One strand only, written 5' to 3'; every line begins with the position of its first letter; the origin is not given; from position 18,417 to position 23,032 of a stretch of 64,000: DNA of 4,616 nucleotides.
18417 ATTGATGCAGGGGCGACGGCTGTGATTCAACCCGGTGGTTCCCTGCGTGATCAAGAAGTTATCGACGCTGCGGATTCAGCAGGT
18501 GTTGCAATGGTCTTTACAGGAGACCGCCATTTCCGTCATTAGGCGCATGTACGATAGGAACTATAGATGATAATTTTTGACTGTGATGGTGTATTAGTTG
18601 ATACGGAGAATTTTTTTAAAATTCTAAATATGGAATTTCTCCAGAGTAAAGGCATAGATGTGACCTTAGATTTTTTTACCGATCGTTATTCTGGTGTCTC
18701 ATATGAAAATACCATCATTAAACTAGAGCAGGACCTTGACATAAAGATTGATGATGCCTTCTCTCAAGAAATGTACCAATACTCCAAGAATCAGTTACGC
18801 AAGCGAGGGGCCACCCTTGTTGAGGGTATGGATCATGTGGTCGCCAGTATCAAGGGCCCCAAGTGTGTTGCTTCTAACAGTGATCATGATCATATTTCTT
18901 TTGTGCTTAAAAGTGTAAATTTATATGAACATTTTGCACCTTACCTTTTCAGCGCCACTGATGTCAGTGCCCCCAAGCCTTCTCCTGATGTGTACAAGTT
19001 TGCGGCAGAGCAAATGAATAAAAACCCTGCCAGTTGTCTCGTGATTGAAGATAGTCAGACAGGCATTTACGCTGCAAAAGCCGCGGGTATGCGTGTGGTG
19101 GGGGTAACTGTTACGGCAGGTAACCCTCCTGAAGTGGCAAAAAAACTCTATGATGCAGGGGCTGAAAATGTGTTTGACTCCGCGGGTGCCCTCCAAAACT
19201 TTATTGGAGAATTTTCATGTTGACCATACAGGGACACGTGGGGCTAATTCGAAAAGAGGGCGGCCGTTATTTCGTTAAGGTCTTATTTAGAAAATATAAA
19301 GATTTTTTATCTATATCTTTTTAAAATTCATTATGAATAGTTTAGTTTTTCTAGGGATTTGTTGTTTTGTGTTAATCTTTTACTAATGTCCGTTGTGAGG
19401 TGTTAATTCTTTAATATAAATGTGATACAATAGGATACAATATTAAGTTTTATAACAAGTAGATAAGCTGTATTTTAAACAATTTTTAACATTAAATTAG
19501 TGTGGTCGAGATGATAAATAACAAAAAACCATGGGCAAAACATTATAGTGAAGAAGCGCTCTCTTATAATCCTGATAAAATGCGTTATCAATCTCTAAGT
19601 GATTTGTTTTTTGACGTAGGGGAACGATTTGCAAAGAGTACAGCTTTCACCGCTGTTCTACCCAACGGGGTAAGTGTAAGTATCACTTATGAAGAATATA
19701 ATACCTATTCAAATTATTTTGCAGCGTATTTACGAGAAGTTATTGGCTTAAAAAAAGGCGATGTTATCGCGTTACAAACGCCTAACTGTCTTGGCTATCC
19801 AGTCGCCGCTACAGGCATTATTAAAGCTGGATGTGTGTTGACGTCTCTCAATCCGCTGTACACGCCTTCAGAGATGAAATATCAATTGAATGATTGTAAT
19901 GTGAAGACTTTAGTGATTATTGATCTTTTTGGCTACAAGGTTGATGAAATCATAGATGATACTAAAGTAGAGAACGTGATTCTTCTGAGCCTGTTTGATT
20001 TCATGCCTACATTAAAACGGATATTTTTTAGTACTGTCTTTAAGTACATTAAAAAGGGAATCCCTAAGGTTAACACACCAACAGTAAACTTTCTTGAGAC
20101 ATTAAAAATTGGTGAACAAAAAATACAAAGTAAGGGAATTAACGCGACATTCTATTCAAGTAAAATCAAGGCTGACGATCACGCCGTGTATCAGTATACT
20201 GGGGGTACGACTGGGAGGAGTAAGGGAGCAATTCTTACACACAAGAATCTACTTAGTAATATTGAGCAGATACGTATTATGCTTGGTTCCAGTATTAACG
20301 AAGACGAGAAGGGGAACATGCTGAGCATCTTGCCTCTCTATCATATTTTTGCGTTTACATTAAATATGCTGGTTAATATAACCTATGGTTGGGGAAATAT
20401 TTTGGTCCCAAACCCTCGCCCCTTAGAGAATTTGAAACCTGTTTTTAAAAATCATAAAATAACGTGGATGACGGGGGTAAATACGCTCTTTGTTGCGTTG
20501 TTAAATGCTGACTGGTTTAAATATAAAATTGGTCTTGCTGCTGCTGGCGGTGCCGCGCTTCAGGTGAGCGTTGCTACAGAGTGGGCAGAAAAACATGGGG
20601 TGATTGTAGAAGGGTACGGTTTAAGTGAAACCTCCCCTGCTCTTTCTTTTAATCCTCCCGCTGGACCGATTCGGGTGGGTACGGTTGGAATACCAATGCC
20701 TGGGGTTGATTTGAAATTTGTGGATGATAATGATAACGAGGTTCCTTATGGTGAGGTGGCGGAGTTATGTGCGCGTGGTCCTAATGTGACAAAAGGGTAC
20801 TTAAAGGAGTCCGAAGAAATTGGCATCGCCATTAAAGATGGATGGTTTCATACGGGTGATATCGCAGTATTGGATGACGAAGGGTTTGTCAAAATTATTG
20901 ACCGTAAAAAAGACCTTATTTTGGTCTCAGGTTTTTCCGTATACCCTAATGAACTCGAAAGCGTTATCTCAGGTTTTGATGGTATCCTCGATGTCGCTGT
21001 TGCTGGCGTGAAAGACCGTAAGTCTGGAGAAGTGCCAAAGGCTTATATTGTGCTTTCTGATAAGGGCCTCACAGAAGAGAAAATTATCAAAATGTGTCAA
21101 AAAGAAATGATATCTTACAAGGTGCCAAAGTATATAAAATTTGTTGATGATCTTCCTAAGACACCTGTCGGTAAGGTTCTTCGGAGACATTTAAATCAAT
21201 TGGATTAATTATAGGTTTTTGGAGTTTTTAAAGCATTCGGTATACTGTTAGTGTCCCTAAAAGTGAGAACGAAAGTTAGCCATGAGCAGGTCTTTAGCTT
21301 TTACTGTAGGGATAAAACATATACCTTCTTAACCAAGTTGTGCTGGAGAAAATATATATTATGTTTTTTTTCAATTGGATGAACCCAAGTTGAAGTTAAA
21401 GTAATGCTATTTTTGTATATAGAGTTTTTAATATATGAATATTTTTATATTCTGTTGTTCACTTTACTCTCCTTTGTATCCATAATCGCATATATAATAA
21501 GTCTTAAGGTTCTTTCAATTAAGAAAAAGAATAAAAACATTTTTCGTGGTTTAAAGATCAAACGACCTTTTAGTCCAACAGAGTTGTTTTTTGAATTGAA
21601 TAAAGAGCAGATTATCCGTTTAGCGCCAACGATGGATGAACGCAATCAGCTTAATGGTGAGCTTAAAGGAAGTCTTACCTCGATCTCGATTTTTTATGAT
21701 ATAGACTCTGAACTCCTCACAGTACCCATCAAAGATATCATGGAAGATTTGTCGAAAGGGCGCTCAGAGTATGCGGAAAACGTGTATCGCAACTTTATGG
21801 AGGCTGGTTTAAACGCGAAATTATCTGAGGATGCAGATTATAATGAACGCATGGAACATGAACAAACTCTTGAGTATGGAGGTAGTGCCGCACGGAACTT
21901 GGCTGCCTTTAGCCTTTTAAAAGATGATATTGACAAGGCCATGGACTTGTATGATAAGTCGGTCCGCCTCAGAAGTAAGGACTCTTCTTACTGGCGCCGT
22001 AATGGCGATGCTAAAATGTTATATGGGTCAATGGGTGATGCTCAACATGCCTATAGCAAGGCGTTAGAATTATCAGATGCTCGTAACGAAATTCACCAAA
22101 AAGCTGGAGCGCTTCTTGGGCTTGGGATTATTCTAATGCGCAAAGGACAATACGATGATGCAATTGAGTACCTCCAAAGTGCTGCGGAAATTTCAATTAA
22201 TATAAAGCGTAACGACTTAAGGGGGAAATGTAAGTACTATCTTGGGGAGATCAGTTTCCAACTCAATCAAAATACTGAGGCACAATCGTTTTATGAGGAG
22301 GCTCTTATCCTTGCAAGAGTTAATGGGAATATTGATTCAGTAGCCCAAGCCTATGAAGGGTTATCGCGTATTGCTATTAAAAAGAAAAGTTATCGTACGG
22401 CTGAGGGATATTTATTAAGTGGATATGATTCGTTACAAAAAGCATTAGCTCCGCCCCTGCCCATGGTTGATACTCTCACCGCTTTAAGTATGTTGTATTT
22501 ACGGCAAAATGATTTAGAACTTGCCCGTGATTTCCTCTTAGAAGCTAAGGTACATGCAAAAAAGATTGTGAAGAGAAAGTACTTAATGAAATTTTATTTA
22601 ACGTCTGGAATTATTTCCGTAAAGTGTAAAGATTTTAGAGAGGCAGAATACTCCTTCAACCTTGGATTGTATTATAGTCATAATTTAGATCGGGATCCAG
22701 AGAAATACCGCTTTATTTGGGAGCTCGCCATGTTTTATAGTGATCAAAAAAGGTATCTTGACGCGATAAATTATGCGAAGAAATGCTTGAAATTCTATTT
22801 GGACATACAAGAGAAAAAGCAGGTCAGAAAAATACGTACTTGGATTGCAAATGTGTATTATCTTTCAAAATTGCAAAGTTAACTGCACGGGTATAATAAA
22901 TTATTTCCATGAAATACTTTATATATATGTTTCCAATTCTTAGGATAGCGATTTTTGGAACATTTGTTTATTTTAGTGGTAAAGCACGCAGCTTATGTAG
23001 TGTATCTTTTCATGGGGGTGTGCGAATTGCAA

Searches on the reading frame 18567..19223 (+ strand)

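Call 36: search_protein_families(library=pfam, proteins=[window:18567-19223:+], max_evalue=0.00001)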
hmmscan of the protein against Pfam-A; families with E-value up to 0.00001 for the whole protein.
window:18567-19223:+ (218 aa): 3 families
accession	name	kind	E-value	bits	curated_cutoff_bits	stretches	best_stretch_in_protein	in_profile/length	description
PF13419.12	HAD_2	-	1.1e-22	81.5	23.8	1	2-180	1-178/178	Haloacid dehalogenase-like hydrolase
PF00702.32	Hydrolase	-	7.1e-20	72.6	26.4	1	2-174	4-191/191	haloacid dehalogenase-like hydrolase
PF13242.12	Hydrolase_like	-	9.2e-08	32.3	22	1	136-195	3-61/75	HAD-hyrolase-like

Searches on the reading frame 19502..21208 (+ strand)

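Call 36: search_protein_families(library=pfam, proteins=[window:19502-21208:+], max_evalue=0.00001)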
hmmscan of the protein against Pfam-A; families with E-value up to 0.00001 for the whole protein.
window:19502-21208:+ (568 aa): 2 families
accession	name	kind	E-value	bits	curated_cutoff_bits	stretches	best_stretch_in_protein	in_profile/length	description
PF00501.34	AMP-binding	-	7.7e-77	259.1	29.9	1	41-434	6-384/384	AMP-binding enzyme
PF13193.12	AMP-binding_C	-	1.2e-17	65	24.5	1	484-558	1-76/76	AMP-binding enzyme C-terminal domain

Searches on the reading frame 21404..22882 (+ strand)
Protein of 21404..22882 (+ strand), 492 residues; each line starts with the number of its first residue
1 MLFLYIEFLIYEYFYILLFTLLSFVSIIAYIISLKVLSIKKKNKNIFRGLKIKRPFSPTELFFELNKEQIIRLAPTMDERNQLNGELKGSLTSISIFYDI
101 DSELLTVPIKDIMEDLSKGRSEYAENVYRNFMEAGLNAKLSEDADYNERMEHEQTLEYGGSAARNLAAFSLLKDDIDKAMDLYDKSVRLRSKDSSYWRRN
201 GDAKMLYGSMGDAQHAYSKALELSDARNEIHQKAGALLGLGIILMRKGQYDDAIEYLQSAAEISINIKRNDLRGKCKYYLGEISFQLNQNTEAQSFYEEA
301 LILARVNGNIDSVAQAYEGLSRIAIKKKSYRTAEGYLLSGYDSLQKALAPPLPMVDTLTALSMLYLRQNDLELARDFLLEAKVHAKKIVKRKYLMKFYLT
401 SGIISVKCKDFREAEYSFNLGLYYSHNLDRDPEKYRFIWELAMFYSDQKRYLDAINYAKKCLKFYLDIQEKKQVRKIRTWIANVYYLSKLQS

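Call 36: search_protein_families(library=pfam, proteins=[window:21404-22882:+], max_evalue=0.00001)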
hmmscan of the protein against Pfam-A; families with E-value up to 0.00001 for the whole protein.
window:21404-22882:+ (492 aa): 10 families
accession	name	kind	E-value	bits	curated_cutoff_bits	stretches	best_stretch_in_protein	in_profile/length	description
PF13424.12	TPR_12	-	2e-18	66.8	30.1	0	200-263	9-74/77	Tetratricopeptide repeat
PF07719.23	TPR_2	-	3.2e-16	58.5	27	0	235-263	2-30/34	Tetratricopeptide repeat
PF13374.12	TPR_10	-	2.5e-12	46.8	27.5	0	234-264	2-32/42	Tetratricopeptide repeat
PF17874.7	TPR_MalT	-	7.1e-12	45.7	45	2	272-414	38-180/336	MalT-like TPR region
PF00515.34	TPR_1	-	1.3e-11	44.3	27.8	0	236-263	3-30/34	Tetratricopeptide repeat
PF13181.12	TPR_8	-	1.7e-10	40.7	25.7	0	235-263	2-30/34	Tetratricopeptide repeat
PF13432.12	TPR_16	-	1.2e-09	38.8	32.7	0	212-263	15-60/65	Tetratricopeptide repeat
PF13428.12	TPR_14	-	1.2e-08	35.2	23.5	0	236-262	3-29/44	Tetratricopeptide repeat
PF13176.12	TPR_7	-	2e-07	31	27.9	0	236-263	1-28/36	Tetratricopeptide repeat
PF14559.12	TPR_19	-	7.8e-07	29.8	25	0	211-262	8-53/68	Tetratricopeptide repeat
